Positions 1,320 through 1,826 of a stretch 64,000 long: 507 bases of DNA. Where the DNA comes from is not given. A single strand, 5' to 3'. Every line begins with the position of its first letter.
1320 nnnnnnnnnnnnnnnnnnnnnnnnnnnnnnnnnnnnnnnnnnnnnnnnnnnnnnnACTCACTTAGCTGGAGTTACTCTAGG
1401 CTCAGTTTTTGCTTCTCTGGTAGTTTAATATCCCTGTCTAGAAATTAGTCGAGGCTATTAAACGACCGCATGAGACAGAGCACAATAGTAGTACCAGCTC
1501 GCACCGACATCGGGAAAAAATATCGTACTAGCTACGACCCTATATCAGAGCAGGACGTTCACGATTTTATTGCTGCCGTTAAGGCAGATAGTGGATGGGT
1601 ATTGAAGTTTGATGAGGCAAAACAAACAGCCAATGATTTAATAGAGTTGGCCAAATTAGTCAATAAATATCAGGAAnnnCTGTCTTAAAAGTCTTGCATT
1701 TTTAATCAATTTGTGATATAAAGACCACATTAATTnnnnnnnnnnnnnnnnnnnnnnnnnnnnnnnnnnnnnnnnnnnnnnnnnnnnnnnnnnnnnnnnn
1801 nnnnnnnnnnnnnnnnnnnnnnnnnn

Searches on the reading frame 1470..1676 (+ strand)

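Call 3: search_protein_families(library=pfam, proteins=[window:1470-1676:+], max_evalue=0.01)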
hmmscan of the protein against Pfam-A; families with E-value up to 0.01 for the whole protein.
window:1470-1676:+ (69 aa): 0 families

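Call 4: search_protein_families(library=padloc, proteins=[window:1470-1676:+], max_evalue=0.01)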
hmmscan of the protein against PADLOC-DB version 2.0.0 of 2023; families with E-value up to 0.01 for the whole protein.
window:1470-1676:+ (69 aa): 0 families

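Call 5: search_protein_families(library=ncbifam, proteins=[window:1470-1676:+], max_evalue=1)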
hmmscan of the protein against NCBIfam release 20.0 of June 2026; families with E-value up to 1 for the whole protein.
window:1470-1676:+ (69 aa): 1 family
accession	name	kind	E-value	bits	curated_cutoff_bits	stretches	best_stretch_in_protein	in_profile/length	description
TIGR03798.1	leader_Nif11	subfamily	0.058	13.6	32.3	1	26-62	2-37/68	Nif11-like leader peptide family RiPP precursor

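Call 6: search_protein_families(library=phrogs, proteins=[window:1470-1676:+], max_evalue=1)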
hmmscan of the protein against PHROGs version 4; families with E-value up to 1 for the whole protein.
window:1470-1676:+ (69 aa): 2 families
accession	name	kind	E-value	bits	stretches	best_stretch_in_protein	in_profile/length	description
phrog_3263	-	unknown function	0.094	14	1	36-65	28-57/88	-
phrog_22910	-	unknown function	0.21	13.3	1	18-67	37-86/98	-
